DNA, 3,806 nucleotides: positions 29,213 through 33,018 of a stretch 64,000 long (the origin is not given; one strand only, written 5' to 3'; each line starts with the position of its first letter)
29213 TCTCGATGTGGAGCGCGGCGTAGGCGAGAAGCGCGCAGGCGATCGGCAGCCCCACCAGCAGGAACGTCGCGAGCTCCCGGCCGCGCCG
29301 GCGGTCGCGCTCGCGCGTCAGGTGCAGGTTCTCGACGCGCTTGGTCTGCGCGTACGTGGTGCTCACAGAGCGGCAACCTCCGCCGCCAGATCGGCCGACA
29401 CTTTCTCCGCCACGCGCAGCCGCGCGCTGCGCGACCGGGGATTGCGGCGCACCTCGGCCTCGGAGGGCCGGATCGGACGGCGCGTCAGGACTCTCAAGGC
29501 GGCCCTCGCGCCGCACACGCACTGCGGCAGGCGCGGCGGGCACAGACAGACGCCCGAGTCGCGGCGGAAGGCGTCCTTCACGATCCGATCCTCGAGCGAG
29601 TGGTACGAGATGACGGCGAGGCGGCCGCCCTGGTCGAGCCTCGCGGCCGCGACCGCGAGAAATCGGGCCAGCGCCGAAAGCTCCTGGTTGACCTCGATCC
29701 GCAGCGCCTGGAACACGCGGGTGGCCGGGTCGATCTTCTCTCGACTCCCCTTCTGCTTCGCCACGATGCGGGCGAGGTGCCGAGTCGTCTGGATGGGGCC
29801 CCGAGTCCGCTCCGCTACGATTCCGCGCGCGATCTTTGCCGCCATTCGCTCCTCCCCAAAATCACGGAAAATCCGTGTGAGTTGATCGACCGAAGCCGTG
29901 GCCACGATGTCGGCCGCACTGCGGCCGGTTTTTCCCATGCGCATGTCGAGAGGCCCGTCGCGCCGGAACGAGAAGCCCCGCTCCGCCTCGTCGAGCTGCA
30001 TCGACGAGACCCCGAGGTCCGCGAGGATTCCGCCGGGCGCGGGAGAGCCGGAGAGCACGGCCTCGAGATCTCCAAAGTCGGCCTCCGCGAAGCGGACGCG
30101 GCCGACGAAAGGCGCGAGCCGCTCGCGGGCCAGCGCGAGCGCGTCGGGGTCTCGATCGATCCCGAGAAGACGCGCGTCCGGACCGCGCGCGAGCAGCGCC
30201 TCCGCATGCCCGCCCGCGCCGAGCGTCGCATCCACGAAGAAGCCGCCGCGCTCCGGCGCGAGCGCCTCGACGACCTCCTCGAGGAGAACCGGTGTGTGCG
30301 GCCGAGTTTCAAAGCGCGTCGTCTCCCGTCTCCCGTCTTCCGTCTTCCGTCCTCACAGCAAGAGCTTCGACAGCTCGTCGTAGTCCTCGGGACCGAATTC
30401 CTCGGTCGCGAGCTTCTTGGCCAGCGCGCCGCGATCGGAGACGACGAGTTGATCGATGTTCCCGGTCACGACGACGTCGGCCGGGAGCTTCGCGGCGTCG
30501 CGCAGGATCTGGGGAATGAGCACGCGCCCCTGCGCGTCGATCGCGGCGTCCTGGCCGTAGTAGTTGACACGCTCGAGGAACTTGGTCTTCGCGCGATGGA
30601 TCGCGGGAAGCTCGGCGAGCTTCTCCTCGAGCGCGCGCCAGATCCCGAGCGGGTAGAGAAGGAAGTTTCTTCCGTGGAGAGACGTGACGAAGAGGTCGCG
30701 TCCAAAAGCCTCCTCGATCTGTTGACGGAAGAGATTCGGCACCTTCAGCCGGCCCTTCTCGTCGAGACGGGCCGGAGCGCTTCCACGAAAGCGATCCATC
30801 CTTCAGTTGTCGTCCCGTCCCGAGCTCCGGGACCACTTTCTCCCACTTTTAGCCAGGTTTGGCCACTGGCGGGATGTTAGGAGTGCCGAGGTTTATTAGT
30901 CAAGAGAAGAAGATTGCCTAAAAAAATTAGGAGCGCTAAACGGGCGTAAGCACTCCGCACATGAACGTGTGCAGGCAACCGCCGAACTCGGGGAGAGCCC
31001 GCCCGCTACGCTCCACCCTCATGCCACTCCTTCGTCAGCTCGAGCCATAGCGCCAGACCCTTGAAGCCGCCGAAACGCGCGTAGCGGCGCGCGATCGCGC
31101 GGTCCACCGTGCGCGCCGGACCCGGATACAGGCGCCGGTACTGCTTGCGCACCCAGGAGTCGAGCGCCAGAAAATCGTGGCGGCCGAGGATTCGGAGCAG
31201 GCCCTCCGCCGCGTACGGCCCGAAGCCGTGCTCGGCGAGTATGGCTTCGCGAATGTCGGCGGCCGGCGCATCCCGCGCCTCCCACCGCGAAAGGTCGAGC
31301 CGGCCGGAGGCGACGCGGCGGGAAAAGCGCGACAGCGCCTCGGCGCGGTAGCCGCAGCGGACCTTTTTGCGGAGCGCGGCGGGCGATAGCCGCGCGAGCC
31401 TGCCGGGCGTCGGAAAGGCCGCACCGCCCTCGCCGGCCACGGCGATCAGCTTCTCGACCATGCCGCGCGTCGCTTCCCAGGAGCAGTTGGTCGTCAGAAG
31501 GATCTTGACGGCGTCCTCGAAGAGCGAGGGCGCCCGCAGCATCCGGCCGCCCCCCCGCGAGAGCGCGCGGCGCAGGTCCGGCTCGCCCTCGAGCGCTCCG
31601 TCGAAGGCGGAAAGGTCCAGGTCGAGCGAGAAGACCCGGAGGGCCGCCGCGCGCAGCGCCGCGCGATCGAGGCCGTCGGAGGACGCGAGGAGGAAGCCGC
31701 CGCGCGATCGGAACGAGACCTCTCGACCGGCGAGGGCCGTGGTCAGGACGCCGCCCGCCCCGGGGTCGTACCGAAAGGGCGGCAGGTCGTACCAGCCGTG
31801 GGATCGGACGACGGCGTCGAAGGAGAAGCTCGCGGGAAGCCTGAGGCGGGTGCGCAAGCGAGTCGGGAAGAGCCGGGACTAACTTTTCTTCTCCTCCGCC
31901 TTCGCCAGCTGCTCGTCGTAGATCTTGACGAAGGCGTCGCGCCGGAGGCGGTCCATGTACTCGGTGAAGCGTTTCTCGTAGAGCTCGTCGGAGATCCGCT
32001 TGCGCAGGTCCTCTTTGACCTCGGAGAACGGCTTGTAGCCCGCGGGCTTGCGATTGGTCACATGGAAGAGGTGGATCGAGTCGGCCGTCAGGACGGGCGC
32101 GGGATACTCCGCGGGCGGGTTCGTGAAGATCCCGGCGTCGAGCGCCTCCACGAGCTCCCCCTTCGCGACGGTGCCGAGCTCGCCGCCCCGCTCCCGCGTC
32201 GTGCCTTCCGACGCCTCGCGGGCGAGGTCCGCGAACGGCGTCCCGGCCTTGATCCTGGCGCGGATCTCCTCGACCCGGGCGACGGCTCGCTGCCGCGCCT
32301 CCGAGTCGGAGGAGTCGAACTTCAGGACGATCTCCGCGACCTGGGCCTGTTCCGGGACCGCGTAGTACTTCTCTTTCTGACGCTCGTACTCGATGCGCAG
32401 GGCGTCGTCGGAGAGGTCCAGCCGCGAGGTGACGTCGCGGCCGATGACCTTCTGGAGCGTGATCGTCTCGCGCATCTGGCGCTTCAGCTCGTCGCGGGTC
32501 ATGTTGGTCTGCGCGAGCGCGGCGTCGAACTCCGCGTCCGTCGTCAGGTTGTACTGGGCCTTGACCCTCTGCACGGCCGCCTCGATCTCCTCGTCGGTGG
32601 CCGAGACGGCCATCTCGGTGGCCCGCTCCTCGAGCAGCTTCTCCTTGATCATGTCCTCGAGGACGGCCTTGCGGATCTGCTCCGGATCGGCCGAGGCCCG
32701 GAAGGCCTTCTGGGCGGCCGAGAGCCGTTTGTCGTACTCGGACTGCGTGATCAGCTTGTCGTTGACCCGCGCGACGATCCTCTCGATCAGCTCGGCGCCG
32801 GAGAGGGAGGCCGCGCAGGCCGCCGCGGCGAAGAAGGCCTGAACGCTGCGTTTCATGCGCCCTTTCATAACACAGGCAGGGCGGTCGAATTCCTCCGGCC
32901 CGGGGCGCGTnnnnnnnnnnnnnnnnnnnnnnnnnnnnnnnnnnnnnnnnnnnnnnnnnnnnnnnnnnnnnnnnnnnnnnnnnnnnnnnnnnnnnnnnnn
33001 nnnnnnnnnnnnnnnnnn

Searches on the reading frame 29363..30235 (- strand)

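Call 12: search_protein_families(library=pfam, proteins=[window:29363-30235:-], max_evalue=0.0001)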
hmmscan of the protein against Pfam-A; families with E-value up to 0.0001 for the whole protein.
window:29363-30235:- (290 aa): 3 families
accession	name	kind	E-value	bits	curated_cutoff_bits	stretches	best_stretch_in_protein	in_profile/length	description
PF01795.25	Methyltransf_5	-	4.3e-101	338.9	27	1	1-278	25-308/309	MraW methylase family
PF13649.12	Methyltransf_25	-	3.2e-06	28.2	27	1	2-58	3-59/97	Methyltransferase domain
PF13847.12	Methyltransf_31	-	3.3e-05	24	27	1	6-58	11-67/145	Methyltransferase domain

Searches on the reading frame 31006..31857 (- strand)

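Call 12: search_protein_families(library=pfam, proteins=[window:31006-31857:-], max_evalue=0.0001)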
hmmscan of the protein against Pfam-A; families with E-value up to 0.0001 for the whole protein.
window:31006-31857:- (283 aa): 1 family
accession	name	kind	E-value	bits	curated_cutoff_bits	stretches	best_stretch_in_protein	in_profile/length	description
PF00730.31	HhH-GPD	-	8.5e-07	29.7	26.2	1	117-249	1-92/108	HhH-GPD superfamily base excision DNA repair protein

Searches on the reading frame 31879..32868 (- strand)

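Call 12: search_protein_families(library=pfam, proteins=[window:31879-32868:-], max_evalue=0.0001)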
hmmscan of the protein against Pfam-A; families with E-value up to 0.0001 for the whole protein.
window:31879-32868:- (329 aa): 6 families
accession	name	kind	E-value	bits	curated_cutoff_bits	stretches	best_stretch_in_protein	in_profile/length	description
PF13624.11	SurA_N_3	-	2.4e-16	60.4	27.2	1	29-141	39-161/162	SurA-like N-terminal domain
PF13616.12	Rotamase_3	-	7.6e-16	59.2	22.5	1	171-274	12-116/116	PPIC-type PPIASE domain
PF00639.27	Rotamase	-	2.7e-14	54.4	21.7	1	180-271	2-96/97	PPIC-type PPIASE domain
PF09312.16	SurA_N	-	1.7e-13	51.2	30.8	1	28-141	1-117/118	SurA N-terminal domain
PF13623.11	SurA_N_2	-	1.8e-13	51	28.5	1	28-120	39-142/145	SurA-like N-terminal domain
PF13145.12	Rotamase_2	-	2.7e-10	41.5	27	1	153-286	2-121/121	PPIC-type PPIASE domain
